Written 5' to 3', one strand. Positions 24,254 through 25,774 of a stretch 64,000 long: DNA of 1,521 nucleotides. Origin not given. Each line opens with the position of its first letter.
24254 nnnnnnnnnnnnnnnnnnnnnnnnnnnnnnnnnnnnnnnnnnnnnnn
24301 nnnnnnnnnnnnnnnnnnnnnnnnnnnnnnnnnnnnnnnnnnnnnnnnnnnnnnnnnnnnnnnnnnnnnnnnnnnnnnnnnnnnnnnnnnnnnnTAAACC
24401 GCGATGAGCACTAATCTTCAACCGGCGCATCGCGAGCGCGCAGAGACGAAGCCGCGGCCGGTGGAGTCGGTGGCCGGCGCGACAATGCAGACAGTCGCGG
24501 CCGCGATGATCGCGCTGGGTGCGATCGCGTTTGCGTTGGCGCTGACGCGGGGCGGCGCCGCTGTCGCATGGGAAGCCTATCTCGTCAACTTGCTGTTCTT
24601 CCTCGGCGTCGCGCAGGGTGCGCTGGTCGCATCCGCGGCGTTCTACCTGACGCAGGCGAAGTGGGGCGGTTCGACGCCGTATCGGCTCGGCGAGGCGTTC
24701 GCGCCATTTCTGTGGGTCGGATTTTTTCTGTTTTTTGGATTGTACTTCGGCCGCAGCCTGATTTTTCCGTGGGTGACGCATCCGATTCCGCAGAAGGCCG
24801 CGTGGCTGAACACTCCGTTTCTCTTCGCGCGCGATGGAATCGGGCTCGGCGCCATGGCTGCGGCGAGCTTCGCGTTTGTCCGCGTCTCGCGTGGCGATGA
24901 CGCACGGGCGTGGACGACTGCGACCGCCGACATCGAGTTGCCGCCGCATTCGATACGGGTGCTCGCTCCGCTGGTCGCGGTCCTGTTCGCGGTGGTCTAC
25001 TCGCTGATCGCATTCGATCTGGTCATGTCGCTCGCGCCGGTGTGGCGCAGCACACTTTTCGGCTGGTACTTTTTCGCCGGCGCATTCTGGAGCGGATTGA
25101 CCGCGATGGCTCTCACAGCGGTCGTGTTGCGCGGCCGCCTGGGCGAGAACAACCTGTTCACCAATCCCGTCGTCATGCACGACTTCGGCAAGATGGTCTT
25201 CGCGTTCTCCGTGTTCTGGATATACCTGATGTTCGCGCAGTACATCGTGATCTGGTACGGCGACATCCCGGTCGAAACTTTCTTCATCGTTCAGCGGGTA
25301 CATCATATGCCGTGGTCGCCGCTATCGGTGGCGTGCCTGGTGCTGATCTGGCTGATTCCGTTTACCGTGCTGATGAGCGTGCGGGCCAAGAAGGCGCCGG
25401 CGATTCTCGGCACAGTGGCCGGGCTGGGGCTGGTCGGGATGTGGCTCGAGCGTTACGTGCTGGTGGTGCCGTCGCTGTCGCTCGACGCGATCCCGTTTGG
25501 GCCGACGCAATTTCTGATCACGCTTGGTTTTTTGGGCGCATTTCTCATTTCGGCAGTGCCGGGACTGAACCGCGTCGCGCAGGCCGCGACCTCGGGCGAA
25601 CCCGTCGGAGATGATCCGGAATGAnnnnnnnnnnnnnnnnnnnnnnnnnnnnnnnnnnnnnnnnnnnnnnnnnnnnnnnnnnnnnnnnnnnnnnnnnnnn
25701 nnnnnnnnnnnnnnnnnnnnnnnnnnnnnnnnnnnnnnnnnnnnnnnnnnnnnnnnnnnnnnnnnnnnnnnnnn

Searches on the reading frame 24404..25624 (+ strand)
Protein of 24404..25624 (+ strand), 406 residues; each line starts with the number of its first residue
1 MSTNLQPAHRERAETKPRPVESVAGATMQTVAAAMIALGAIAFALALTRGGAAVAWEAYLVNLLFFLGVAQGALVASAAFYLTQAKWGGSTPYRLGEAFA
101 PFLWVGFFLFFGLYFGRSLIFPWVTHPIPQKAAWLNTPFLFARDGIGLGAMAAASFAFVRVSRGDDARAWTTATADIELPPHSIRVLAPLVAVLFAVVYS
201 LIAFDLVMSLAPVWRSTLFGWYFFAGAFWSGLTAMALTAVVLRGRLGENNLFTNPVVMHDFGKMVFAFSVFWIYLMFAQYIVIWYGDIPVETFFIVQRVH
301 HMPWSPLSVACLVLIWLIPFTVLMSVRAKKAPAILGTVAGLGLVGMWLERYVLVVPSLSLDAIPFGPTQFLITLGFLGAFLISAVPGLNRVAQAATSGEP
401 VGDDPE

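Call 11: find_encoding_contigs(protein=window:24404-25624:+, flank=10000, max_places=2)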
Protein window:24404-25624:+ (406 aa): 5 contigs read that carry it; 2 places shown.
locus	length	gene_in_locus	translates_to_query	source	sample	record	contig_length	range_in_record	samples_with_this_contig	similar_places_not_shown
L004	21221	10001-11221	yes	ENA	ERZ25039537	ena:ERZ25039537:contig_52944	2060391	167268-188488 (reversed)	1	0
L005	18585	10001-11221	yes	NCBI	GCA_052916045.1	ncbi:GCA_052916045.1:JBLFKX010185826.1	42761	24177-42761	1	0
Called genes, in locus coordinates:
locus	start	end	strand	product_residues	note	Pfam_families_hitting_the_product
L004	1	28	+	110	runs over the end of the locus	PF02627:CMD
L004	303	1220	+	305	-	PF04551:GcpE, PF26540:GcpE_C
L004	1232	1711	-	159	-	-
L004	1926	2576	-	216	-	PF00923:TAL_FSA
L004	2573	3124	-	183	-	PF01288:HPPK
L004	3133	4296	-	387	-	PF00155:Aminotran_1_2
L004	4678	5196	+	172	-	PF02085:Cytochrom_CIII (faint), PF14537:Cytochrom_c3_2 (faint), PF14522:Cytochrome_C7 (weak)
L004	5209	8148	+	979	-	PF04879:Molybdop_Fe4S4, PF13187:Fer4_9 (faint), PF13247:Fer4_11 (faint), PF00384:Molybdopterin, PF01568:Molydop_binding, PF12838:Fer4_7 (weak)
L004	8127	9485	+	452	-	PF03916:NrfD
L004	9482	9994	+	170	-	PF11821:ActD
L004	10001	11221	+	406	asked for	-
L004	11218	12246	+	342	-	PF02790:COX2_TM (faint), PF00116:COX2, PF00034:Cytochrom_C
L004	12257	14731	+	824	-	PF00115:COX1, PF00510:COX3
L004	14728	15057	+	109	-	PF03626:COX4_pro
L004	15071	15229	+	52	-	-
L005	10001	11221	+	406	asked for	-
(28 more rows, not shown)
